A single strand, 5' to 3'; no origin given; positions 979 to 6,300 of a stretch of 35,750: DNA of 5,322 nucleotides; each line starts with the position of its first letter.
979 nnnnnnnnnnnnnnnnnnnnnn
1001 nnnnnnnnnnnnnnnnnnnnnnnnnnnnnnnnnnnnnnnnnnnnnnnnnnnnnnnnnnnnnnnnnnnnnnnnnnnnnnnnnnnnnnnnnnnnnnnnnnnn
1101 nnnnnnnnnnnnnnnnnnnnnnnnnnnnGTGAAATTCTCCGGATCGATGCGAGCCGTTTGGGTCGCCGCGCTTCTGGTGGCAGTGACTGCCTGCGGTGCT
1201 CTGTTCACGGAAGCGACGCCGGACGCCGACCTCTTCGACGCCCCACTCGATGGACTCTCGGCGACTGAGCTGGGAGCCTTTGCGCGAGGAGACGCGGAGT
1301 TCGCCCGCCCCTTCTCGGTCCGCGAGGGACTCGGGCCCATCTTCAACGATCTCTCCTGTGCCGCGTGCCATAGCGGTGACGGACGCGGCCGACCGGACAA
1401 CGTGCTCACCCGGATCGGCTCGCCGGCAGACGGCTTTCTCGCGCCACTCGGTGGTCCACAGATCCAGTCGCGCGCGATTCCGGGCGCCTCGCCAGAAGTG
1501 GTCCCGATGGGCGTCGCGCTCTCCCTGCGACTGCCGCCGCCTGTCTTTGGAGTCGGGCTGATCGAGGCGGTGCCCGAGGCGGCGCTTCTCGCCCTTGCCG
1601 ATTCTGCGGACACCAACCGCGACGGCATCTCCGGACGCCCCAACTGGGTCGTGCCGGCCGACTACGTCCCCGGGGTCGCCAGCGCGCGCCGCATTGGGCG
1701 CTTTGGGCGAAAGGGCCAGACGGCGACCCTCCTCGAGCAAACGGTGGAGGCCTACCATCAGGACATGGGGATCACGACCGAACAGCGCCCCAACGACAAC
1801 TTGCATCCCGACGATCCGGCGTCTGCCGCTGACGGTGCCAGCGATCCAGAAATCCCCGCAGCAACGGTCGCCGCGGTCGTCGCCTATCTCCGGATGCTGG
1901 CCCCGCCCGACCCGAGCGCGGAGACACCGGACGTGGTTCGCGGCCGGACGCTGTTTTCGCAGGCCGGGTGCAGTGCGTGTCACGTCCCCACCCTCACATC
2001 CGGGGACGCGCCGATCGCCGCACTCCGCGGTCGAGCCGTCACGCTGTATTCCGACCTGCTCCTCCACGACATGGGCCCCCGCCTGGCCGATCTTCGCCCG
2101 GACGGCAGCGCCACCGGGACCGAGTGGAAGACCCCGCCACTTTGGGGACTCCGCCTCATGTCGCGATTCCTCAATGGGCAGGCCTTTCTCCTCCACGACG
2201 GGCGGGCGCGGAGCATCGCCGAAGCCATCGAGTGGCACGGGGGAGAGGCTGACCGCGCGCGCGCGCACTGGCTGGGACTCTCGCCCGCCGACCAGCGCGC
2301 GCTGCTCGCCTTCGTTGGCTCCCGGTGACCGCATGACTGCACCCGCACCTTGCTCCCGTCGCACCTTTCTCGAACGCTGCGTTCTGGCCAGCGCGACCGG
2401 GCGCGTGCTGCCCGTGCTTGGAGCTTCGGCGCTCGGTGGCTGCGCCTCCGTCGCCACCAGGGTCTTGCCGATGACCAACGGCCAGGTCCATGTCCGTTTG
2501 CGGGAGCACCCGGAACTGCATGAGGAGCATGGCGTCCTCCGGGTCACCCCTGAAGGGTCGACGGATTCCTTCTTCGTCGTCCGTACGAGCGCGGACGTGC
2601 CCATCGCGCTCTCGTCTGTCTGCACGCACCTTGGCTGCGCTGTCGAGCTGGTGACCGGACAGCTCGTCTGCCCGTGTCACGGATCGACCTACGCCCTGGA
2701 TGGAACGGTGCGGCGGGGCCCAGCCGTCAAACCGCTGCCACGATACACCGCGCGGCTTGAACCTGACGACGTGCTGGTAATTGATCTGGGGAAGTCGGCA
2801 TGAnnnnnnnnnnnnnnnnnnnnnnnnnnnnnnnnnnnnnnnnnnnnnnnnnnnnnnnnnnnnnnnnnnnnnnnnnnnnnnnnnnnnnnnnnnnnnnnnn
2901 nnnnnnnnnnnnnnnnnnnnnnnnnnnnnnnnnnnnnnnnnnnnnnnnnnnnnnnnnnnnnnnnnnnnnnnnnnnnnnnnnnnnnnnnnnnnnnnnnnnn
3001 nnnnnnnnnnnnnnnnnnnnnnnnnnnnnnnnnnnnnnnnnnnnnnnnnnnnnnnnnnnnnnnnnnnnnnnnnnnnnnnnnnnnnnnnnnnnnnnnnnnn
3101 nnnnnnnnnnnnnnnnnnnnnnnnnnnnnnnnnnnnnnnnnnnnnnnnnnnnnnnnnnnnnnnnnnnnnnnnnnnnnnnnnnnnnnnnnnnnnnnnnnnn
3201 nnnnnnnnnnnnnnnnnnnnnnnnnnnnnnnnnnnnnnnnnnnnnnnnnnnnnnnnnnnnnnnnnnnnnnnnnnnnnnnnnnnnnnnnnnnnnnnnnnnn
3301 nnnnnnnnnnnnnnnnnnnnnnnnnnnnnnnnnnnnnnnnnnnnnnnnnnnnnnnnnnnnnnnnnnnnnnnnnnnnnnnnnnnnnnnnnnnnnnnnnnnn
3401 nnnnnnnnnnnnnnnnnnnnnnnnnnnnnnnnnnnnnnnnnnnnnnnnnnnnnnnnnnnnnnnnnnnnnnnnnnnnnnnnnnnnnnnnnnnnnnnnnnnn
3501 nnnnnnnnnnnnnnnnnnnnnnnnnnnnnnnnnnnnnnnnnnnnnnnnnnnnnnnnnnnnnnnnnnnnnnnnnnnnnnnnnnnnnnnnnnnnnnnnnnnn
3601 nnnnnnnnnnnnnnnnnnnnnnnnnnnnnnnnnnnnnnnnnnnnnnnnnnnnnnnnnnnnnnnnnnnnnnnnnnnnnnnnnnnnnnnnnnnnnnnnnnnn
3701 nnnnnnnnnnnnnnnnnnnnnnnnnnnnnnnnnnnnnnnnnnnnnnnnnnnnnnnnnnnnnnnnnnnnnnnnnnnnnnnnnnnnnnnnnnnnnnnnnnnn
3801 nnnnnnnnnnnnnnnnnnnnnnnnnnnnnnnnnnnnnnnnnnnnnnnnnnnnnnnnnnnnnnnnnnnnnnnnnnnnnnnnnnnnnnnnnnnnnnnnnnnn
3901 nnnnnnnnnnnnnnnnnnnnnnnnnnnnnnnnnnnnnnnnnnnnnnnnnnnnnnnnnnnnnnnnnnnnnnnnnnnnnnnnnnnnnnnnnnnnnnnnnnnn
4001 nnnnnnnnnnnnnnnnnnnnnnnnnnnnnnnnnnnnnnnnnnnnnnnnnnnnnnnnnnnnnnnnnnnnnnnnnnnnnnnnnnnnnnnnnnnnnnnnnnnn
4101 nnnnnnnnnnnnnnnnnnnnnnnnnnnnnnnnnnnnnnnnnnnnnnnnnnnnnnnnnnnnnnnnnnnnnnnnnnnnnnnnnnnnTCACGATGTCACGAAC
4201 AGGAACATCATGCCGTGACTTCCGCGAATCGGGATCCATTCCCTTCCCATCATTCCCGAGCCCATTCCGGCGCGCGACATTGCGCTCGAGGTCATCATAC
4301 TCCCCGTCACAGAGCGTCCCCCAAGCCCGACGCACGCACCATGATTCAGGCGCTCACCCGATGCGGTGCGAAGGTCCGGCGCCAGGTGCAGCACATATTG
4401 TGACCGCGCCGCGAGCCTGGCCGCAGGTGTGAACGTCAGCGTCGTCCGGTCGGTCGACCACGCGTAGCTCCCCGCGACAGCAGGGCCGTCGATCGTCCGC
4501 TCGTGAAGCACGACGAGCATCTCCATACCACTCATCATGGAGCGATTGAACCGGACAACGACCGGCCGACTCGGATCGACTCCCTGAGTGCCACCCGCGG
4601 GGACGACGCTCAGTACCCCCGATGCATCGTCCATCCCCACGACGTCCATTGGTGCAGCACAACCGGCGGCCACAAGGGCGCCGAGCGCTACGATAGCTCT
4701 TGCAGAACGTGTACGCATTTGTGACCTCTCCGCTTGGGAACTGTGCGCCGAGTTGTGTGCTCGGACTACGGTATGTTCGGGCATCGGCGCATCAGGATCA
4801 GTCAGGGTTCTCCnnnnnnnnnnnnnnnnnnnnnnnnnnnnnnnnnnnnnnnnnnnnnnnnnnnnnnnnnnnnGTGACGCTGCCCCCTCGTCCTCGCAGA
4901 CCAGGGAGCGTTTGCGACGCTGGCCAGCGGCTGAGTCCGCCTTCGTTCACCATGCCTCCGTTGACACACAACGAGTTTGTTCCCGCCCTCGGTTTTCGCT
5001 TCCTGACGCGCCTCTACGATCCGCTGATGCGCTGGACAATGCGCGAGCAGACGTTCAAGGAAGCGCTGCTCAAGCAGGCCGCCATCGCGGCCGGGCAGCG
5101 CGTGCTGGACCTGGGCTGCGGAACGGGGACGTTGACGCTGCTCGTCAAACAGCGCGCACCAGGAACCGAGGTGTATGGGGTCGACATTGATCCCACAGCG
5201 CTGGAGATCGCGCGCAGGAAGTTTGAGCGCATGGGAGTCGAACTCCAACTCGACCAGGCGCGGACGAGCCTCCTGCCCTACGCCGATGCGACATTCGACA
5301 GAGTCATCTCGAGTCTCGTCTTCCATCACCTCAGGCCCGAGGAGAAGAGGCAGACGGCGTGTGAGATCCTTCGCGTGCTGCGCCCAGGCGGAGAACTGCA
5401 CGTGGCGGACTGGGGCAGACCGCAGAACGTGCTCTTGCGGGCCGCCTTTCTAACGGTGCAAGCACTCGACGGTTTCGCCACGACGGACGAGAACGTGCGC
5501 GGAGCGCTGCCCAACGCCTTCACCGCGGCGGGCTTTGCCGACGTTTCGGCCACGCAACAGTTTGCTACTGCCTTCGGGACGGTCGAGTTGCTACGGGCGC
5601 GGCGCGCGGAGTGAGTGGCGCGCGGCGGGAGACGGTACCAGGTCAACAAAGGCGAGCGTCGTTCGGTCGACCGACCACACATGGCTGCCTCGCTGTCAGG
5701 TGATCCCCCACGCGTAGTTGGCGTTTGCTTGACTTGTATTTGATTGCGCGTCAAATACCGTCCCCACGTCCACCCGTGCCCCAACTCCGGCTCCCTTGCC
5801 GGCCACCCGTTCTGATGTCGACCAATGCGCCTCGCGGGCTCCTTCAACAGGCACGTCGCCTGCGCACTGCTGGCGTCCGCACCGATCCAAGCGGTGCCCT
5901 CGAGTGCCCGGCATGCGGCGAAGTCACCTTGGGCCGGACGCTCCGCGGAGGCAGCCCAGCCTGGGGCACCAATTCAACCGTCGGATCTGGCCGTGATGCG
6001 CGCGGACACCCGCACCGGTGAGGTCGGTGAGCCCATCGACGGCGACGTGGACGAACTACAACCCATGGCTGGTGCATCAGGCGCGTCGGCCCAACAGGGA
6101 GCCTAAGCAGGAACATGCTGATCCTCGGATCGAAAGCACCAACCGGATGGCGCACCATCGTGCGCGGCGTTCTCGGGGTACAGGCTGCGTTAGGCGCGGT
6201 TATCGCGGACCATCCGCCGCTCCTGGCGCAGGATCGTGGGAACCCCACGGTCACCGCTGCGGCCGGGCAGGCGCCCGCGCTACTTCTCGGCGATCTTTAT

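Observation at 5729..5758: The dyad in the blaI-czc intergenic region recurs upstream of the distant cus-type operon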

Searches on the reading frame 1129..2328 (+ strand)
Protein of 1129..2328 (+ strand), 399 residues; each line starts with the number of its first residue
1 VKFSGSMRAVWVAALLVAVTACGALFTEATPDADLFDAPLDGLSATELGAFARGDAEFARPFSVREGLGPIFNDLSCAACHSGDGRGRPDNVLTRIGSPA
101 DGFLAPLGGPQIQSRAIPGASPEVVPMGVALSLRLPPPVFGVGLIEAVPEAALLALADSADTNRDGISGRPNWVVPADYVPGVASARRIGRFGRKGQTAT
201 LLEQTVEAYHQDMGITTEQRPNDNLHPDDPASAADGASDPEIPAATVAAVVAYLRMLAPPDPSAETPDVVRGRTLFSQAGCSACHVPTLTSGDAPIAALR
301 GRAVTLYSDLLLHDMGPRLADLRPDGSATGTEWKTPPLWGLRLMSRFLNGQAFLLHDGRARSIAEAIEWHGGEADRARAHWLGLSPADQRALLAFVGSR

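Call 30: search_protein_families(library=pfam, proteins=[window:1129-2328:+], max_evalue=0.001)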
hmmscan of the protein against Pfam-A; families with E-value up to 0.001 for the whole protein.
window:1129-2328:+ (399 aa): 3 families
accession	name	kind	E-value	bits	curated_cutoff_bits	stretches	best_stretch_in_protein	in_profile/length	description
PF06537.16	DHOR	-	2.4e-70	237.9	22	2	129-398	210-498/499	Di-haem oxidoreductase, putative peroxidase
PF00034.26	Cytochrom_C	-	5.2e-09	37.8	21.3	0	270-295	2-26/90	Cytochrome c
PF13442.11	Cytochrome_CBB3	-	0.00061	20.5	27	0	72-91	10-25/68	Cytochrome C oxidase, cbb3-type, subunit III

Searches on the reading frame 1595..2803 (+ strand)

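Call 29: search_protein_families(library=pfam, proteins=[window:1595-2803:+], max_evalue=0.001)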
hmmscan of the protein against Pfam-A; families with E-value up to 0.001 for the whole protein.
window:1595-2803:+ (402 aa): 1 family
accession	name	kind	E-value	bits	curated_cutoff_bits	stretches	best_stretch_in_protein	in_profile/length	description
PF00355.32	Rieske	-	7.4e-11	42.3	20.3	1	324-384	24-87/88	Rieske [2Fe-2S] domain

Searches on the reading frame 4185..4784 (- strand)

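Call 7: search_protein_families(library=pfam, proteins=[window:4185-4784:-], max_evalue=0.01)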
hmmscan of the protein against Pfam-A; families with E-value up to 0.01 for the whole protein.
window:4185-4784:- (199 aa): 1 family
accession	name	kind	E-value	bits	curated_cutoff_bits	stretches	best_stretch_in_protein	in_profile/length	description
PF13205.12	Big_5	-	8e-07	30.2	23.6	1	57-144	7-93/105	Bacterial Ig-like domain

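Call 77: search_protein_families(library=ncbifam, proteins=[window:4185-4784:-], max_evalue=0.01)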
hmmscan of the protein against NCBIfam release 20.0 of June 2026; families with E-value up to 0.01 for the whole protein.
window:4185-4784:- (199 aa): 0 families

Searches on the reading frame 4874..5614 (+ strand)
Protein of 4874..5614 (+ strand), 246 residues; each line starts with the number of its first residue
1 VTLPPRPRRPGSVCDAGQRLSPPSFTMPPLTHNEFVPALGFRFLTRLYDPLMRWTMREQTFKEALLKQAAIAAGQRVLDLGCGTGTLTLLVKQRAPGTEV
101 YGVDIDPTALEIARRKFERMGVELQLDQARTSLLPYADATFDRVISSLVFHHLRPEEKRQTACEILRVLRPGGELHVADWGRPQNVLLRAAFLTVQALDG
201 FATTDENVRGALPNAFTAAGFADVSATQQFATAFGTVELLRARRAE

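Call 7: search_protein_families(library=pfam, proteins=[window:4874-5614:+], max_evalue=0.01)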
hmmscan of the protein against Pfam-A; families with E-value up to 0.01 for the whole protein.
window:4874-5614:+ (246 aa): 21 families
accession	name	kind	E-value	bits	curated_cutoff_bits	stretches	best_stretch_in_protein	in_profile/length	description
PF13649.12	Methyltransf_25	-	4e-25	88.8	27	1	77-173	1-97/97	Methyltransferase domain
PF08241.18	Methyltransf_11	-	2.8e-23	82.8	21.2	1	78-175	1-93/95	Methyltransferase domain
PF13847.12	Methyltransf_31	-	1.8e-19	70.3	27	1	73-181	3-113/145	Methyltransferase domain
PF08242.18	Methyltransf_12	-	1.9e-17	64.2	30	1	78-175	1-98/98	Methyltransferase domain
PF01209.24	Ubie_methyltran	-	1.6e-15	57.6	20.1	1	60-192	34-166/233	ubiE/COQ5 methyltransferase family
PF05175.20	MTS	-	1.3e-13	51.4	23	1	65-197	23-159/170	Methyltransferase small domain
PF13489.12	Methyltransf_23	-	5.9e-13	49.3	27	1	59-224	7-162/164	Methyltransferase domain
PF06325.19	PrmA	-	9.7e-08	32.3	22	1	71-149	159-235/296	Ribosomal protein L11 methyltransferase (PrmA)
PF02353.26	CMAS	-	2.2e-07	30.9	27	1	64-177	53-164/273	Mycolic acid cyclopropane synthetase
PF07021.18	MetW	-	4.9e-07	30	21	1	68-154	8-89/193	Methionine biosynthesis protein MetW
PF01728.25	FtsJ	-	4.7e-06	27.1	24.1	1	65-146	13-97/181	FtsJ-like methyltransferase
PF02475.24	TRM5-TYW2_MTfase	-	0.00013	22.4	28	1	70-126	33-89/164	TRM5/TYW2 methyltransferase domain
PF01170.24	UPF0020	-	0.00018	21.7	22.3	1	62-146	17-127/197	RMKL-like, methyltransferase domain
PF00891.24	Methyltransf_2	-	0.00046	20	22.3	1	61-178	50-165/210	O-methyltransferase domain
PF20922.3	Anamorsin_N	-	0.00074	19.7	27.1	1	132-179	43-89/163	Anamorsin, N-terminal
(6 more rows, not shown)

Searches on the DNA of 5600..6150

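Call 67: search_rna_families(source=window, start=5600, end=6150, threshold=evalue, max_evalue=1)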
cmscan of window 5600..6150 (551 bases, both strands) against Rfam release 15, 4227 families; matches with E-value up to 1: 0.
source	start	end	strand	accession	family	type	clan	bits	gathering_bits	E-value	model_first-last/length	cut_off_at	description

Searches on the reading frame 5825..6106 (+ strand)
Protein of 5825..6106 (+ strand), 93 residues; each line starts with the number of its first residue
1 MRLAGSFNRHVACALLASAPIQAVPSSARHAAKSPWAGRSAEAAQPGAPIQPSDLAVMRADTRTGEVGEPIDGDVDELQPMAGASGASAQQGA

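Call 7: search_protein_families(library=pfam, proteins=[window:5825-6106:+], max_evalue=0.01)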
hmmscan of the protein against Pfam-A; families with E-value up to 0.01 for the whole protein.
window:5825-6106:+ (93 aa): 0 families

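Call 65: find_homologous_proteins(query=window:5825-6106:+, max_evalue=0.001)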
Query window:5825-6106:+: 5 candidates shared short words with the query, none scored E <= 0.001.
